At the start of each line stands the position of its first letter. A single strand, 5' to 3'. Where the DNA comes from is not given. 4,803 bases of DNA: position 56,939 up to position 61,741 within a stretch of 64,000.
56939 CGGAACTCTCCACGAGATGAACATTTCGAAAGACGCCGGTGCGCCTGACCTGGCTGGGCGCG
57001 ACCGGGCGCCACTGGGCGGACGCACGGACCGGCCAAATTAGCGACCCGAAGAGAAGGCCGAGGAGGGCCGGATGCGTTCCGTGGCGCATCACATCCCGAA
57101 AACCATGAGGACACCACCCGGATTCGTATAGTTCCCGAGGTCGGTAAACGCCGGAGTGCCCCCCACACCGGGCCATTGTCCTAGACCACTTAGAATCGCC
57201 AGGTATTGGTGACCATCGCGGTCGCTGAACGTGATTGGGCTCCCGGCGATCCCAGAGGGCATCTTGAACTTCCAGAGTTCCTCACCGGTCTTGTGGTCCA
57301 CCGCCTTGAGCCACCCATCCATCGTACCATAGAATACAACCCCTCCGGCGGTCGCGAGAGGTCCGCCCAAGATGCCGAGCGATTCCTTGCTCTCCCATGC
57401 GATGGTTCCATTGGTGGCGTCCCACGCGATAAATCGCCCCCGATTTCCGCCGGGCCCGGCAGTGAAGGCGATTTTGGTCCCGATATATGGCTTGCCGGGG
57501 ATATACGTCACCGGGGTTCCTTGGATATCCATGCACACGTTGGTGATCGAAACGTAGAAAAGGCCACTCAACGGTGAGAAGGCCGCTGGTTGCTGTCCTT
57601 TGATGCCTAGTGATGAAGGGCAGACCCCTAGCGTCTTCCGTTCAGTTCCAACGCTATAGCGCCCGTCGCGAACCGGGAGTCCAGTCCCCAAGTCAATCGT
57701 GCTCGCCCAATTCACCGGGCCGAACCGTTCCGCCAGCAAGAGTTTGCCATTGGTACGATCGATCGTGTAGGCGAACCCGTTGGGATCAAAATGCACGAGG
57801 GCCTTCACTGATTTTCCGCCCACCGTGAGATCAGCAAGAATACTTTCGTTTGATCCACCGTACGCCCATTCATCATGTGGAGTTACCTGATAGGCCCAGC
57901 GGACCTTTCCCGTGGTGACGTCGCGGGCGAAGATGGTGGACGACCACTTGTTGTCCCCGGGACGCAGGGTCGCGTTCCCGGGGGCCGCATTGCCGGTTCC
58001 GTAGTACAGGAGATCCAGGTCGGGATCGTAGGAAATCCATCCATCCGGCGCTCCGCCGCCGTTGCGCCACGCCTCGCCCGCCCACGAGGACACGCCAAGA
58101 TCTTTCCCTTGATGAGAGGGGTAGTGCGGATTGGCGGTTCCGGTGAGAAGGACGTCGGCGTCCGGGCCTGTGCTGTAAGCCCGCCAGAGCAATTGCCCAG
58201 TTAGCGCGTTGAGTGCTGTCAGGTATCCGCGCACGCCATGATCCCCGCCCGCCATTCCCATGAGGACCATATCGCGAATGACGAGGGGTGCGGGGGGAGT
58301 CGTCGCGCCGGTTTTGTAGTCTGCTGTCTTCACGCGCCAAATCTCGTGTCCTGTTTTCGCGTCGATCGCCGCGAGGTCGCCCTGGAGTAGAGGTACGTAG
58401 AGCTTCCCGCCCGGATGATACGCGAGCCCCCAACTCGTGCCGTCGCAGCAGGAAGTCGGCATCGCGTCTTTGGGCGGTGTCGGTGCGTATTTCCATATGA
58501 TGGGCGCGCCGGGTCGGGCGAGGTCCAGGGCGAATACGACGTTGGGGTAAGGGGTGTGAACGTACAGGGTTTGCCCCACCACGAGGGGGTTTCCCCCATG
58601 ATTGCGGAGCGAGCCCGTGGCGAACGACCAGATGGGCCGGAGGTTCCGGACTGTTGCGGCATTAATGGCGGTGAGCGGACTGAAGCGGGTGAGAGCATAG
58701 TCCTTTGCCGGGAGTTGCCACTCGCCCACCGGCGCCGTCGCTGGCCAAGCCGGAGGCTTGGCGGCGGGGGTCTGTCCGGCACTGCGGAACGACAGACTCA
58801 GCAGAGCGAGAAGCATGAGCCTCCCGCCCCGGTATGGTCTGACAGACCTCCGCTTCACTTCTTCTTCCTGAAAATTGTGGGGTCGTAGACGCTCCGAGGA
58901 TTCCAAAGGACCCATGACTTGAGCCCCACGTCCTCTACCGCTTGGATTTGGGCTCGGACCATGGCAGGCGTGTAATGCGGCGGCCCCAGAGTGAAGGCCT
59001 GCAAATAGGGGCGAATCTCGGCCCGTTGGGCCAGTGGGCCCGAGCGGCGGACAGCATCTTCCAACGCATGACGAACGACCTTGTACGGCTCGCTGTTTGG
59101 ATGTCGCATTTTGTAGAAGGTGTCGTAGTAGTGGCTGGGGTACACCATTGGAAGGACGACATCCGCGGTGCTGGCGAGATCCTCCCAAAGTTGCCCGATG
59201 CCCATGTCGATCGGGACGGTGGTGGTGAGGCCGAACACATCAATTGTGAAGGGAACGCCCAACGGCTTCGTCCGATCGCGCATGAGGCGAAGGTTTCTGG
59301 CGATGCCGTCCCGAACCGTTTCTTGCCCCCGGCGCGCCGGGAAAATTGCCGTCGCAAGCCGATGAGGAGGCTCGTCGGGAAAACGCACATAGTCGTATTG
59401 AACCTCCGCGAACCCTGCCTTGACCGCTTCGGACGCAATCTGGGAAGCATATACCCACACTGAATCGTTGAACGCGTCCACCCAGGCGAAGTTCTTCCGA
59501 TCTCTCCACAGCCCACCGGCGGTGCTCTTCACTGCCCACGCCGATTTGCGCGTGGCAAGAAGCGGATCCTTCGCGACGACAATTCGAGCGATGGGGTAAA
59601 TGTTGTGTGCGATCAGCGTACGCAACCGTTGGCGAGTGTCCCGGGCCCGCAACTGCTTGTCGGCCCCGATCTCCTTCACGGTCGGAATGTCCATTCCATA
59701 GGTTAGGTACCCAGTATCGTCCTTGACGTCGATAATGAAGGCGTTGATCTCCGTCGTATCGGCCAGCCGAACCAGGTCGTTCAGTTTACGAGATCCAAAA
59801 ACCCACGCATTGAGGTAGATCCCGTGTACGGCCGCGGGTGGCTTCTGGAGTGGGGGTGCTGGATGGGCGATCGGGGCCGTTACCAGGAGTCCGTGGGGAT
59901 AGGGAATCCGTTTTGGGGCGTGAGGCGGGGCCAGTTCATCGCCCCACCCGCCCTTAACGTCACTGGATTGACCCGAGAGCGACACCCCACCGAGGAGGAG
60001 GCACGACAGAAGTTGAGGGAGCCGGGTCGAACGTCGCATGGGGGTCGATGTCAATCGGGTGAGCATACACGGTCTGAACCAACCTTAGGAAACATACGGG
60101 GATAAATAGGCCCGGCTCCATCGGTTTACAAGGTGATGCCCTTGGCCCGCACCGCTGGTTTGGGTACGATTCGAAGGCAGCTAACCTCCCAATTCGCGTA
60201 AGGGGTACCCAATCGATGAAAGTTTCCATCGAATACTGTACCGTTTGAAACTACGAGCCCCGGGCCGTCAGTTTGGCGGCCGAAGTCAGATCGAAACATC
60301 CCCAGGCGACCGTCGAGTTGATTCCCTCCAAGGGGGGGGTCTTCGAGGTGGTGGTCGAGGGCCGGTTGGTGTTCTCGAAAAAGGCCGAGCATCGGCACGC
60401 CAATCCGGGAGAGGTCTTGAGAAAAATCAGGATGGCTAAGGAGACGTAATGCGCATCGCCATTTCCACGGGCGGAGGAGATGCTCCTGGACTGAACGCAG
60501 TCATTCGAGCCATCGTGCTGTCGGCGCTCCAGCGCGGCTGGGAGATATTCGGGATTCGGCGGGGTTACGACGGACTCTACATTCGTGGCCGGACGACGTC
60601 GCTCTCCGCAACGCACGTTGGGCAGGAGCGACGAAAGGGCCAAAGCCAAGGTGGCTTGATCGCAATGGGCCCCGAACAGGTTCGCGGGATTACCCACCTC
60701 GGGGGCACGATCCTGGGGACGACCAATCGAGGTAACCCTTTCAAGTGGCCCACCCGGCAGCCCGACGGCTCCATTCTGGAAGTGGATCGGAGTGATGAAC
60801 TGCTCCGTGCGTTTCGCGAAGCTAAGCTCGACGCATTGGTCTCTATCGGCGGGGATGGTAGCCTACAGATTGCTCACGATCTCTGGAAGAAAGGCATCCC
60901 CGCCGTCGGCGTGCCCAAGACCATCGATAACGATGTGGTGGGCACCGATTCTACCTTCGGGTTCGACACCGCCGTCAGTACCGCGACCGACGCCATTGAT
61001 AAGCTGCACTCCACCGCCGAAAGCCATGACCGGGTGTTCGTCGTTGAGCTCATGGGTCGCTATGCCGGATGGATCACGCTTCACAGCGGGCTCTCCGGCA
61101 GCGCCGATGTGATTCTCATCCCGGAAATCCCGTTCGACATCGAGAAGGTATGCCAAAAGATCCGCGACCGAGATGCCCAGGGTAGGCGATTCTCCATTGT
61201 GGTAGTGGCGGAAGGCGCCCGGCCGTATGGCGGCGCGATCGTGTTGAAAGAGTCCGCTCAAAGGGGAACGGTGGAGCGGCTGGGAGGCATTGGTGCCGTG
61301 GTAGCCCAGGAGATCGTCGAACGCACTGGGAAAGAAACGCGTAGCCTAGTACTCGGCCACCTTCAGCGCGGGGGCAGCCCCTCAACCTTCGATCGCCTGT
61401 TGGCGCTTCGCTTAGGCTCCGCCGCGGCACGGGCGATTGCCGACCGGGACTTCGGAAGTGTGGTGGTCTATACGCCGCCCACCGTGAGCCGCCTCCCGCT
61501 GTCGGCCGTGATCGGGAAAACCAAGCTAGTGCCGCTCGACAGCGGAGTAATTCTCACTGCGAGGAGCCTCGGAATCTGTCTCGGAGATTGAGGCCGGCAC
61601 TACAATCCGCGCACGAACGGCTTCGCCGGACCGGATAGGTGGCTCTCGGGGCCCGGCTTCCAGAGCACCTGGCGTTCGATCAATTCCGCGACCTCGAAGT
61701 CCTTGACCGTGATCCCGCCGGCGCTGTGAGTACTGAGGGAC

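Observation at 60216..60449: Hidden SelW/Rdx-family gene with in-frame UGA in a CxxU motif, translationally coupled to phosphofructokinase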

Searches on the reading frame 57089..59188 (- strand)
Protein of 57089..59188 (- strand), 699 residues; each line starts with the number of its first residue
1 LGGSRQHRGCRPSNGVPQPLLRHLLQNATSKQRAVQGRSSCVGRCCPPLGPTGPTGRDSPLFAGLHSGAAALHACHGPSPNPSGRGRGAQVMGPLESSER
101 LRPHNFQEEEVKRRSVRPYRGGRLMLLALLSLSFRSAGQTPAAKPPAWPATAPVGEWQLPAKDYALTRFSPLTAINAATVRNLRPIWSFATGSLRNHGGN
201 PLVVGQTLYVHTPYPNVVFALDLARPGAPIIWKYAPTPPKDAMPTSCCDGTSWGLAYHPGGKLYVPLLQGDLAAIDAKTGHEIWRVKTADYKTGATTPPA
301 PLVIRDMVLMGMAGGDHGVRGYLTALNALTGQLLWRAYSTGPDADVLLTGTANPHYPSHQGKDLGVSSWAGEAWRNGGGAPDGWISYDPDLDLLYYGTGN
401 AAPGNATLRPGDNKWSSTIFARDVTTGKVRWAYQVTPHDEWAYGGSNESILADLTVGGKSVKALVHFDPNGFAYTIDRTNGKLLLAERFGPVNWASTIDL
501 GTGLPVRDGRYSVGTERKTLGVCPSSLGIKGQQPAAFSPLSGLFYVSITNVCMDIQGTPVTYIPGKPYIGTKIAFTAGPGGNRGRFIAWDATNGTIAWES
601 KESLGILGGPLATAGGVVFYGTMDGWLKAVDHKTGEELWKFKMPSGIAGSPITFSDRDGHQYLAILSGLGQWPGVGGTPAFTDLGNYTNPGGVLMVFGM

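Call 57: search_protein_families(library=pfam, proteins=[window:57089-59188:-], max_evalue=0.001)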
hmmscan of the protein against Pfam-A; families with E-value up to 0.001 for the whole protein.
window:57089-59188:- (699 aa): 3 families
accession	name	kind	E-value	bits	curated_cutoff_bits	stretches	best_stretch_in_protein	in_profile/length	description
PF01011.28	PQQ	-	9.4e-56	190.2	26.7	2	157-484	1-335/595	Glucose/ethanol/alcohol dehydrogenase, beta-propeller domain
PF13360.13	PQQ_2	-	6e-24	85.4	27.6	2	250-351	24-113/233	Outer membrane protein assembly factor BamB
PF13570.13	Beta-prop_ACSF4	-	2.8e-08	34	133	1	585-654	30-223/329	Beta-alanine-activating enzyme, beta-propeller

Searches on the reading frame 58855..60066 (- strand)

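Call 57: search_protein_families(library=pfam, proteins=[window:58855-60066:-], max_evalue=0.001)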
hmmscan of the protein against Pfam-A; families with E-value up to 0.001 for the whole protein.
window:58855-60066:- (403 aa): 1 family
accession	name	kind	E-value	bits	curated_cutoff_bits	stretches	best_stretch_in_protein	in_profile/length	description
PF13200.12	DUF4015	-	1.8e-95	320.1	27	1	82-394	1-313/313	Putative glycosyl hydrolase domain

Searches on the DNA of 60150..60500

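Call 63: search_rna_families(source=window, start=60150, end=60500, threshold=evalue, max_evalue=10, show_alignments=3)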
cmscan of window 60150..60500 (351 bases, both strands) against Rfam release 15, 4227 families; matches with E-value up to 10: 2.
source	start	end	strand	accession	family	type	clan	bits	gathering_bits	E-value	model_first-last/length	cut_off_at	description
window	60222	60251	+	RF01351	CRISPR-DR42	Gene; CRISPR;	-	18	40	4.9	1-29/29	no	CRISPR RNA direct repeat element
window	60382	60441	+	RF01768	flavi_FSE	Cis-reg; frameshift_element;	-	11.8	43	3.5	1-62/62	no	ribosomal frameshift site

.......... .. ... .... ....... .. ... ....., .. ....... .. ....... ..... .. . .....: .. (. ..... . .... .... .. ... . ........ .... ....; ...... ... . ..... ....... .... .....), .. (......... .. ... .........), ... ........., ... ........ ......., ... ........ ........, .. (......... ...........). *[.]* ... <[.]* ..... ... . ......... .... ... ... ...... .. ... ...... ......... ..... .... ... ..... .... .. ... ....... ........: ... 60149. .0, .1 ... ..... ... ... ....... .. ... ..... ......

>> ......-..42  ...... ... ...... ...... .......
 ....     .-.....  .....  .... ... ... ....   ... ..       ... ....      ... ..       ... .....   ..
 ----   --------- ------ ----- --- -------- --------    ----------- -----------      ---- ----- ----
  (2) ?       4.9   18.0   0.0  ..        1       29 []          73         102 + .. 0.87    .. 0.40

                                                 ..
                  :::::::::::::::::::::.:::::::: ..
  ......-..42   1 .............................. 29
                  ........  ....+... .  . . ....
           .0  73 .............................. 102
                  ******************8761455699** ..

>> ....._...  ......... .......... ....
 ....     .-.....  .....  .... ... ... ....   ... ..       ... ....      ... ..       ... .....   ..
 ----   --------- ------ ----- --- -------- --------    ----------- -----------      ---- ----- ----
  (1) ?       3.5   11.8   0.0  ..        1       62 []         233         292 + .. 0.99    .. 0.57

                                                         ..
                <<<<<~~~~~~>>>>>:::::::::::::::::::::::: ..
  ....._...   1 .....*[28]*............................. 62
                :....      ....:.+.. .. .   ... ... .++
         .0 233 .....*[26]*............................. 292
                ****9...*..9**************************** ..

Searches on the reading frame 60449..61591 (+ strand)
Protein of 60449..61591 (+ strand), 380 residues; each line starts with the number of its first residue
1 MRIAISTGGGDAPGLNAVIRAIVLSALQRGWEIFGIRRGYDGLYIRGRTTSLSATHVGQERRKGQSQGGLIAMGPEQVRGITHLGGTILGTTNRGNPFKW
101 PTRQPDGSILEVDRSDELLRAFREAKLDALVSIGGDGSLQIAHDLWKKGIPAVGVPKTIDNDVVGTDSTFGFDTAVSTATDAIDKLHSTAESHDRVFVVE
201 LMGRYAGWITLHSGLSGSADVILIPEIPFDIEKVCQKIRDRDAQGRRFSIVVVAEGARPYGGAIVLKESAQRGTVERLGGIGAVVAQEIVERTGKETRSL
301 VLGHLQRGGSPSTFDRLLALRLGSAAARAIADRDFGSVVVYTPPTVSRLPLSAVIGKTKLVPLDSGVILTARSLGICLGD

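Call 4: search_protein_families(library=pfam, proteins=[window:60449-61591:+], max_evalue=0.1)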
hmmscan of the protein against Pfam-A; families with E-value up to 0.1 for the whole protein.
window:60449-61591:+ (380 aa): 3 families
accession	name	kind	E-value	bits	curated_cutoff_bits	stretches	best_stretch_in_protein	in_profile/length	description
PF00365.25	PFK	-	4.4e-104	348.2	30.9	1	2-330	1-277/277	Phosphofructokinase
PF01513.26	NAD_kinase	-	0.0048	17.6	25.5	1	115-156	61-103/130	ATP-NAD kinase N-terminal domain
PF00781.29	DAGK_cat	-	0.082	12.9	23.6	0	115-145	44-75/125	Diacylglycerol kinase catalytic domain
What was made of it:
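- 60449..61591 (+): pfk, 6-phosphofructokinase (380 aa). Its ATG overlaps the selW TAA by one base. PF00365 348 bits (call 4).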

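Call 5: search_protein_families(library=ncbifam, proteins=[window:60449-61591:+], max_evalue=0.1)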
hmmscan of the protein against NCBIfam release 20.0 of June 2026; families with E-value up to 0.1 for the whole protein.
window:60449-61591:+ (380 aa): 12 families
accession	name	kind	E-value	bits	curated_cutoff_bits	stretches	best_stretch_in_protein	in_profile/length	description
TIGR02483.1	PFK_mixed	subfamily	3e-125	417.6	430.55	1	2-354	1-324/325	phosphofructokinase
NF010674.0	PRK14071.1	equivalog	6.2e-111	370.8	544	1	2-380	6-360/360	ATP-dependent 6-phosphofructokinase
NF002872.1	PRK03202.1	subfamily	6.8e-108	360.5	253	1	1-374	1-321/323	ATP-dependent 6-phosphofructokinase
TIGR02482.1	PFKA_ATP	equivalog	2e-77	260.2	371.35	2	69-353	46-299/301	6-phosphofructokinase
TIGR02478.1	6PF1K_euk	equivalog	6.3e-62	209.8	708.4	2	152-361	143-343/744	6-phosphofructokinase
NF005301.0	PRK06830.1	equivalog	7.4e-44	149.9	400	1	2-364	83-425/445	ATP-dependent 6-phosphofructokinase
NF010675.0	PRK14072.1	subfamily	1.9e-37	129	273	1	114-339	91-333/416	diphosphate--fructose-6-phosphate 1-phosphotransferase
NF041103.1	PFKA_PPi_Ttgales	equivalog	1.2e-36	126.7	550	1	3-355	1-347/407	diphosphate--fructose-6-phosphate 1-phosphotransferase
NF005482.0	PRK07085.1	subfamily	3.5e-24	85.2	446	1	115-256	156-314/558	diphosphate--fructose-6-phosphate 1-phosphotransferase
TIGR02477.1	PFKA_PPi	equivalog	1.6e-21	76.4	587.95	1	115-256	150-308/539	diphosphate--fructose-6-phosphate 1-phosphotransferase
NF005121.0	PRK06555.1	equivalog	1.8e-14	53.3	395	1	124-213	110-206/404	pyrophosphate--fructose-6-phosphate 1-phosphotransferase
NF002521.0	PRK01911.1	equivalog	0.08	12.3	309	0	124-155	62-94/292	NAD kinase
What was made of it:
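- Closest known: Bacterial SelW-like selenoproteins. Same: HMM scores above the curated cut-offs (calls 4, 5).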

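Call 9: find_encoding_contigs(protein=window:60449-61591:+, flank=10000, max_places=6)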
Protein window:60449-61591:+ (380 aa): 6 contigs read that carry it; 5 places shown.
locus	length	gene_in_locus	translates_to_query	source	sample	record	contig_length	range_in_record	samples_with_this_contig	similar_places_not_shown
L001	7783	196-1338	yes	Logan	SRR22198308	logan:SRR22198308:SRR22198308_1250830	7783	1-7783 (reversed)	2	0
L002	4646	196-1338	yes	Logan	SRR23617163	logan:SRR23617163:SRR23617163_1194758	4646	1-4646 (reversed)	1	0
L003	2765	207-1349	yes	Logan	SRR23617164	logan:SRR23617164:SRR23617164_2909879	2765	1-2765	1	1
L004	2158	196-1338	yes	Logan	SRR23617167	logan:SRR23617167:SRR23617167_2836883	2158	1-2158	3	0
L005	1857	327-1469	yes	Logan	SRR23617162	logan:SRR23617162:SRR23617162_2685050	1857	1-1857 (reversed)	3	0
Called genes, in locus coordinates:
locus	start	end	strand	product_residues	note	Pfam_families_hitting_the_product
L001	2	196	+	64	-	?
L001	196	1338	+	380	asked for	PF00365:PFK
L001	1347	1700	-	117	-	PF01329:Pterin_4a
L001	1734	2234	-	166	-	PF01242:PTPS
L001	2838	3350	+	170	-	-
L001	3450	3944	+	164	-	PF12867:DinB_2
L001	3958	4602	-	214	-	PF00230:MIP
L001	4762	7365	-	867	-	PF13620:CarboxypepD_reg (faint), PF17210:SdrD_B (faint)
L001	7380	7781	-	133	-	?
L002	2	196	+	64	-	?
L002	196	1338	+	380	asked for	PF00365:PFK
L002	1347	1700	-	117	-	PF01329:Pterin_4a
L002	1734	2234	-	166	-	PF01242:PTPS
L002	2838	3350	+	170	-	-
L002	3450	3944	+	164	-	PF12867:DinB_2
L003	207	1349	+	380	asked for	PF00365:PFK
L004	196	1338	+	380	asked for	PF00365:PFK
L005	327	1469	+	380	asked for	PF00365:PFK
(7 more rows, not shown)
